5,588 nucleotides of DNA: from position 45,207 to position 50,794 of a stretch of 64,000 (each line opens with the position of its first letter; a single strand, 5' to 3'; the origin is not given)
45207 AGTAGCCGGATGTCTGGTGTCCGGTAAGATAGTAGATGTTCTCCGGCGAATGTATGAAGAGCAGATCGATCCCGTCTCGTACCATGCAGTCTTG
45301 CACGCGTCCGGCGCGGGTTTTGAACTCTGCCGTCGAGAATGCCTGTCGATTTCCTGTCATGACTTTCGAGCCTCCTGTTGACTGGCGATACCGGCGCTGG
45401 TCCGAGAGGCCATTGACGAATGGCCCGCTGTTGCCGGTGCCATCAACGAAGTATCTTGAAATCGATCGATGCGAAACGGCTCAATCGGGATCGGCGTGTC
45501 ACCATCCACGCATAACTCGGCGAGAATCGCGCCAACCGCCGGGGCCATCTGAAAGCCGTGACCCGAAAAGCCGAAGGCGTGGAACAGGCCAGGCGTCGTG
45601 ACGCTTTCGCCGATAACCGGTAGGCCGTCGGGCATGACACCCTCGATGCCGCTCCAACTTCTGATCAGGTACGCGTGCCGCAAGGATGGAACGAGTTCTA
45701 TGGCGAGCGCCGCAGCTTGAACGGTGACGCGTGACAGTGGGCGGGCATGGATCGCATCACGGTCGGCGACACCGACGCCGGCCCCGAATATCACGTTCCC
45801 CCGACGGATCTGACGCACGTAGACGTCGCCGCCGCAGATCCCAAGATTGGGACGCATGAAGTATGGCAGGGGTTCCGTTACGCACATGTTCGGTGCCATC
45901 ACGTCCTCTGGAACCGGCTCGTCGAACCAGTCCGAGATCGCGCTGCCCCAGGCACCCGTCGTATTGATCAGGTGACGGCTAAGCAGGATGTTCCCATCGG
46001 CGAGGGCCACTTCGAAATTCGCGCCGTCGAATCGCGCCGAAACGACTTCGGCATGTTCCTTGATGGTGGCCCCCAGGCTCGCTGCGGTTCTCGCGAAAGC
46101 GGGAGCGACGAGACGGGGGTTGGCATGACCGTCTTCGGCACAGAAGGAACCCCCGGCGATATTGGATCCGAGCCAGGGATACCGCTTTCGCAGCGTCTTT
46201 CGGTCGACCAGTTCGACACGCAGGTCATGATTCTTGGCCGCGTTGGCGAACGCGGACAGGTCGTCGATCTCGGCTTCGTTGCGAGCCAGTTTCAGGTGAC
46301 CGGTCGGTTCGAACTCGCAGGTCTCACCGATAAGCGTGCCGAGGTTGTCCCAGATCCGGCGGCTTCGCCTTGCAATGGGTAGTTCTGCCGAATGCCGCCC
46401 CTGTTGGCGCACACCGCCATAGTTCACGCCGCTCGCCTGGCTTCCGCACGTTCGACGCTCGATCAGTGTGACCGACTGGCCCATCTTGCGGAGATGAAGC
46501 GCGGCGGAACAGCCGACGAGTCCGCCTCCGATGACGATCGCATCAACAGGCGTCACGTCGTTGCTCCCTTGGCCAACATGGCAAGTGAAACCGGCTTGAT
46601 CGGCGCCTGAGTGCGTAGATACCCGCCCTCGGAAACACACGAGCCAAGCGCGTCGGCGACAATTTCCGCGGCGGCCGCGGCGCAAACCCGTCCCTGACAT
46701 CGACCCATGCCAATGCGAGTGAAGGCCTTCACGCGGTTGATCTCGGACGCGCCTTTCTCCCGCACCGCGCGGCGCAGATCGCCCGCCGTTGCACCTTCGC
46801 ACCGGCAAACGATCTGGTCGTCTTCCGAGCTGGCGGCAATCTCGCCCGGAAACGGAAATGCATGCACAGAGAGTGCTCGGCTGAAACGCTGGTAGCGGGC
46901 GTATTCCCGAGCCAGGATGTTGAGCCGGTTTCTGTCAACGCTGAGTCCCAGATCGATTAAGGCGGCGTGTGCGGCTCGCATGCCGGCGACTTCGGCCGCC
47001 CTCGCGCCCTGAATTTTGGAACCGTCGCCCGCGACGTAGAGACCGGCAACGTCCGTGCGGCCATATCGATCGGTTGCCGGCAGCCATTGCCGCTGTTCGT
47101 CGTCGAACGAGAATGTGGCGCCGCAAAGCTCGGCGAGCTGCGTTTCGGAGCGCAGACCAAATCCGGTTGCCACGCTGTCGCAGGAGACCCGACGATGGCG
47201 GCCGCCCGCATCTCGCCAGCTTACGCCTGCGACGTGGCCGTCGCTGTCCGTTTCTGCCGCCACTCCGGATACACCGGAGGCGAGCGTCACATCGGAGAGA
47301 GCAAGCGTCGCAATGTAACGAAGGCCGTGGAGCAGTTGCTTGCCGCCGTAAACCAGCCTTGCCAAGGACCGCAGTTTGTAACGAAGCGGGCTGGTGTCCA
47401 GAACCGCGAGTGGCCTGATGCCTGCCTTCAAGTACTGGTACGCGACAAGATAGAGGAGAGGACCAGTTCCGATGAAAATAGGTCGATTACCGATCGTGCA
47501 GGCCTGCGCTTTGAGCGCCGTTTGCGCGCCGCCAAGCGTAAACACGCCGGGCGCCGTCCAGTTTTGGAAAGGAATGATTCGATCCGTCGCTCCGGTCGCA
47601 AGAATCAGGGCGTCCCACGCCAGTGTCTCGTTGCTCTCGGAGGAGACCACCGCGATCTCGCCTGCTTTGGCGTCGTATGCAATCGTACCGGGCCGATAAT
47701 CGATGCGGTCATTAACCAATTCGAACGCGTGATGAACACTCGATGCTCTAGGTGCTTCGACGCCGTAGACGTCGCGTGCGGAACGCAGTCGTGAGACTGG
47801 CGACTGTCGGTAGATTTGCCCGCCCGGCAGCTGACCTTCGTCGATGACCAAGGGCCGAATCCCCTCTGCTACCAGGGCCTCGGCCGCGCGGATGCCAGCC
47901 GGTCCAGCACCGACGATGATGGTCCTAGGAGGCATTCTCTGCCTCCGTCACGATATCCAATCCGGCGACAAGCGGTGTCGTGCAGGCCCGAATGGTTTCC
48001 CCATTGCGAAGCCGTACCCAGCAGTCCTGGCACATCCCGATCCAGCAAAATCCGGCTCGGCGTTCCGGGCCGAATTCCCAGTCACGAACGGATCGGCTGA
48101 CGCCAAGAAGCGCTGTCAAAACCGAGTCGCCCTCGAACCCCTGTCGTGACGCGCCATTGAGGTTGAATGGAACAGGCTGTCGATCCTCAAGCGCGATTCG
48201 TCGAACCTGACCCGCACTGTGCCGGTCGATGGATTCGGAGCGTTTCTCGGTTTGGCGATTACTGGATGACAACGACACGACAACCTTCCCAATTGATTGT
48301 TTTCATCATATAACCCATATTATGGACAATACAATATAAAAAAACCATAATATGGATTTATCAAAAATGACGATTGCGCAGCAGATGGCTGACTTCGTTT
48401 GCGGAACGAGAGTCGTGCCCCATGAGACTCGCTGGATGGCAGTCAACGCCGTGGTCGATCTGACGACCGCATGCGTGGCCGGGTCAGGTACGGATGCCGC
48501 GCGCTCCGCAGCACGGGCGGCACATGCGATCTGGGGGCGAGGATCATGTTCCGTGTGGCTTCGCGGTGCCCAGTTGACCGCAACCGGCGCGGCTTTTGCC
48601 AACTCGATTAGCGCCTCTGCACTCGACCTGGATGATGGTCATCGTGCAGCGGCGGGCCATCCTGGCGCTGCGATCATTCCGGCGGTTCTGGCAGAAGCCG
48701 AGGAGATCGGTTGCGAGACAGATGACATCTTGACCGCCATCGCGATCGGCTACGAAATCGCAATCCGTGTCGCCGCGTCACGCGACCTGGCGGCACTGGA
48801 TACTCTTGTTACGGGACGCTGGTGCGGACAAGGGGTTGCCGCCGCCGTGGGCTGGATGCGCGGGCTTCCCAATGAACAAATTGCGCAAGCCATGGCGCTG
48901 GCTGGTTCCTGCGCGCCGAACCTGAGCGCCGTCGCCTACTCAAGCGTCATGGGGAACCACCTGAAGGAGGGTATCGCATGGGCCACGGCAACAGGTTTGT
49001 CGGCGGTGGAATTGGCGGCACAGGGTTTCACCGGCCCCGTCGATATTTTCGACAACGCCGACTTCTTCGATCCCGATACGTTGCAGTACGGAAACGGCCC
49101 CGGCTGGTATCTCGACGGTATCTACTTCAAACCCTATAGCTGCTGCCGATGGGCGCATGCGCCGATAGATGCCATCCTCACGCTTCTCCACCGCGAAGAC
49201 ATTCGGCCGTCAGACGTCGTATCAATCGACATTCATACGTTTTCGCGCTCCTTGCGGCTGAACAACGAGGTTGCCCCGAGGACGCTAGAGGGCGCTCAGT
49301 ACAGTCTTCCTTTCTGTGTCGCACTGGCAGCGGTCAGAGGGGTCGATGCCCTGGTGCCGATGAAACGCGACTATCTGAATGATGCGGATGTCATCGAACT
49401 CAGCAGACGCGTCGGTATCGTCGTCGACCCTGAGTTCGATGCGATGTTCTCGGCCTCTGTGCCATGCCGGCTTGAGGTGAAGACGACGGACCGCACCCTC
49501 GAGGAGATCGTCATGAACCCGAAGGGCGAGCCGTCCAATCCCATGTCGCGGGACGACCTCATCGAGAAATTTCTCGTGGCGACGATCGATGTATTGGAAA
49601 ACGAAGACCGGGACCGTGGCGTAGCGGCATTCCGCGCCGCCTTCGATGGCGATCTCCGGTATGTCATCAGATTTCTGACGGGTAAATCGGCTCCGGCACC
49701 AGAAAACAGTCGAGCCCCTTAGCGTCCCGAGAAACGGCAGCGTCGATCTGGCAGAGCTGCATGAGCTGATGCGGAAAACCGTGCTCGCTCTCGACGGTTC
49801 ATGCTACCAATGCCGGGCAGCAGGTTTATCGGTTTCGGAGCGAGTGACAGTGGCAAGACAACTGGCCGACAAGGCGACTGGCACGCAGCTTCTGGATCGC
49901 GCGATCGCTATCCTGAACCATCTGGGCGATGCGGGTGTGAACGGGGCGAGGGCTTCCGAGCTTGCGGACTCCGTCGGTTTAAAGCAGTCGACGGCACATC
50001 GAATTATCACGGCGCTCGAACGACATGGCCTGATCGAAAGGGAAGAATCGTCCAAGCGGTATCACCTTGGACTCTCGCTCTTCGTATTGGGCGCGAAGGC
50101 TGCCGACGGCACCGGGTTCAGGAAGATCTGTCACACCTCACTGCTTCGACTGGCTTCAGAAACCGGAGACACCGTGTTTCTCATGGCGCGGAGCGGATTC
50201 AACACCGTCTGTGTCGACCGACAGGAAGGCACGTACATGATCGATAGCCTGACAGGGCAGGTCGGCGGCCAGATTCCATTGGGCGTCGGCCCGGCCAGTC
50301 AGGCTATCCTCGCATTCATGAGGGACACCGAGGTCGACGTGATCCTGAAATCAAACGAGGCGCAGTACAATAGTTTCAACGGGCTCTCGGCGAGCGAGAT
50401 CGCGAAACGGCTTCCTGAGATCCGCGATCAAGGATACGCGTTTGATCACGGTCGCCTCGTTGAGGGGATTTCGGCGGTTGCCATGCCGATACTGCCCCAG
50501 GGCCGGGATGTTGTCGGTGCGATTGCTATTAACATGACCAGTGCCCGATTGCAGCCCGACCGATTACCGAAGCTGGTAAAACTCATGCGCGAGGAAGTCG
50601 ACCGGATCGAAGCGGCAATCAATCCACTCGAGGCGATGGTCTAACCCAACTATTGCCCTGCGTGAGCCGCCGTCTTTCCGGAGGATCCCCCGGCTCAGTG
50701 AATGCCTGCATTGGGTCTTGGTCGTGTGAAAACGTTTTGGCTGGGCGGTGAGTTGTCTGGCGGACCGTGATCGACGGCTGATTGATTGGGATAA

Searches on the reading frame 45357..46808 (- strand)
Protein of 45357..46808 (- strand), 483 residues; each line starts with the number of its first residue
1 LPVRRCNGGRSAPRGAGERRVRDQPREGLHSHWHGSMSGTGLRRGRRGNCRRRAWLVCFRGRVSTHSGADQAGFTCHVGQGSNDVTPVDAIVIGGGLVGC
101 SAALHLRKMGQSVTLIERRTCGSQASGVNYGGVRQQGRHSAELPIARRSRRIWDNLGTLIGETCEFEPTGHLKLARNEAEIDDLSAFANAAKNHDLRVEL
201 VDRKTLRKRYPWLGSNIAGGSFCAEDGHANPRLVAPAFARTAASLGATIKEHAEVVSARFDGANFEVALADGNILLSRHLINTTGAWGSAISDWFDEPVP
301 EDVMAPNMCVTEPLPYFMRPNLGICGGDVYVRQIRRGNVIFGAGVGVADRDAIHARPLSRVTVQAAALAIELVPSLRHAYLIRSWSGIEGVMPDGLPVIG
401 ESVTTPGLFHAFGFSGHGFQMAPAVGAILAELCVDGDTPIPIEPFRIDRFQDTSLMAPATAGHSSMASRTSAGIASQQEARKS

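Call 15: search_protein_families(library=pfam, proteins=[window:45357-46808:-])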
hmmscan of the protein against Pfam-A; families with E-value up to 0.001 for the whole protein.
window:45357-46808:- (483 aa): 9 families
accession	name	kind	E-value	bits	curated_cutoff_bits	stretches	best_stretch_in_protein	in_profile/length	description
PF01266.30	DAO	-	1.7e-70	238.7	27.9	1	89-432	1-353/353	FAD dependent oxidoreductase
PF13450.12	NAD_binding_8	-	1.3e-06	29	21.9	1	92-133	1-43/68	NAD(P)-binding Rossmann-like domain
PF07992.20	Pyr_redox_2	-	1.5e-06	28.3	26.1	1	83-119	138-174/291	Pyridine nucleotide-disulphide oxidoreductase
PF00070.33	Pyr_redox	-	4e-06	27.7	22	1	90-119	2-31/82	Pyridine nucleotide-disulphide oxidoreductase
PF00890.30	FAD_binding_2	-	3.1e-05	23.8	20.4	1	89-133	1-45/414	FAD binding domain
PF01134.28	GIDA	-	4.2e-05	23.2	22.1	1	89-119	1-31/391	Glucose inhibited division protein A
PF12831.13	FAD_oxidored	-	5.1e-05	23.2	27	1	89-120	1-32/416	FAD dependent oxidoreductase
PF01494.25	FAD_binding_3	-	7.8e-05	22.5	22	1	88-122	2-36/349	FAD binding domain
PF01262.27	AlaDh_PNT_C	-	0.00029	20.8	23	1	81-120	22-61/214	Alanine dehydrogenase/PNT, C-terminal domain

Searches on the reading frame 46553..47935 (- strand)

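Call 15: search_protein_families(library=pfam, proteins=[window:46553-47935:-])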
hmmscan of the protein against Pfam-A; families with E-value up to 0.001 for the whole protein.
window:46553-47935:- (460 aa): 7 families
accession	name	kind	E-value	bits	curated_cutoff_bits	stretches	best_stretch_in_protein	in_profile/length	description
PF07992.20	Pyr_redox_2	-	1e-20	74.8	26.1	1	4-315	2-288/291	Pyridine nucleotide-disulphide oxidoreductase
PF17806.6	SO_alpha_A3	-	6.6e-12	46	23.1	1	376-456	6-85/87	Sarcosine oxidase A3 domain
PF04324.20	Fer2_BFD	-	1e-11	45.4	26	1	375-427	1-49/50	BFD-like [2Fe-2S] binding domain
PF13450.12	NAD_binding_8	-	2.3e-06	28.2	21.9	1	7-45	1-39/68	NAD(P)-binding Rossmann-like domain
PF13738.12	Pyr_redox_3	-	1e-05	25.4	30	1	6-36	1-32/305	Pyridine nucleotide-disulphide oxidoreductase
PF03486.20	HI0933_like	-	0.00027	20.9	50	0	4-40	2-38/244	HI0933-like protein Rossmann domain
PF13454.12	NAD_binding_9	-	0.00032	21.2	21.8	0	6-46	1-45/155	FAD-NAD(P)-binding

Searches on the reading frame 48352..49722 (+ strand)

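Call 15: search_protein_families(library=pfam, proteins=[window:48352-49722:+])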
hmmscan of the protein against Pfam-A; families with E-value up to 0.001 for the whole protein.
window:48352-49722:+ (456 aa): 2 families
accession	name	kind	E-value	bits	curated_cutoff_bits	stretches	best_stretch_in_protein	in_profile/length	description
PF03972.19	MmgE_PrpD_N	-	3.5e-46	157.8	32.1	1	10-237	1-229/244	MmgE/PrpD N-terminal domain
PF19305.4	MmgE_PrpD_C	-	7.5e-36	124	32.1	1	262-422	1-163/173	MmgE/PrpD C-terminal domain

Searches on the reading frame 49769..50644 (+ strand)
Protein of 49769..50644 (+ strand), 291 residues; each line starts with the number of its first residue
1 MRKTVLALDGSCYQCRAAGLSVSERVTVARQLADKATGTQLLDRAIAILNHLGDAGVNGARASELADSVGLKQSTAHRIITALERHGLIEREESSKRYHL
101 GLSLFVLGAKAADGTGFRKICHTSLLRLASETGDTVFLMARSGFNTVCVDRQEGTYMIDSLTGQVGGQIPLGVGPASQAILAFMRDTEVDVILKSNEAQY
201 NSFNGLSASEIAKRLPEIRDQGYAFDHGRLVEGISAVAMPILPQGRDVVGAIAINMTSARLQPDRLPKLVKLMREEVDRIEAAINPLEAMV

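Call 15: search_protein_families(library=pfam, proteins=[window:49769-50644:+])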
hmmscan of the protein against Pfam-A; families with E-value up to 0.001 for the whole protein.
window:49769-50644:+ (291 aa): 12 families
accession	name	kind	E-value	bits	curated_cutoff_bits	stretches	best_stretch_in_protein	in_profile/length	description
PF01614.24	IclR_C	-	9.5e-23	81.1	24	1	112-280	4-172/174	Bacterial transcriptional regulator IclR C-terminal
PF09339.16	HTH_IclR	-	2.5e-11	43.6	22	1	42-92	2-51/52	IclR helix-turn-helix domain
PF12802.13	MarR_2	-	1.8e-08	34.8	27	1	42-94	4-55/61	MarR family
PF25213.1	HVO_A0261_N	-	1.8e-08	34.6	35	1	44-100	12-63/86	HVO_A0261 N-terminal domain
PF01047.28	MarR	-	1e-07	32.2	24.6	1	59-94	17-52/59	MarR family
PF12840.13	HTH_20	-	8.7e-06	26.1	27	1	58-91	17-50/51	Helix-turn-helix domain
PF13412.12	HTH_24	-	6.5e-05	22.9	21.9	1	62-90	20-48/48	Winged helix-turn-helix DNA-binding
PF01978.25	TrmB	-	0.00013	22.2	25.6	1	59-97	22-60/68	Sugar-specific transcriptional regulator TrmB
PF13545.12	HTH_Crp_2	-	0.00025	21.4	27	1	63-91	26-55/70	Crp-like helix-turn-helix domain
PF25212.1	HVO_A0114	-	0.00045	20.4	27.6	1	41-96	20-73/84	HVO_A0114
PF04182.18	B-block_TFIIIC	-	0.0006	20.3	22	0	46-96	5-57/73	B-block binding subunit of TFIIIC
PF13463.12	HTH_27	-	0.00098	19.8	22.2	0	46-98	6-60/68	Winged helix DNA-binding domain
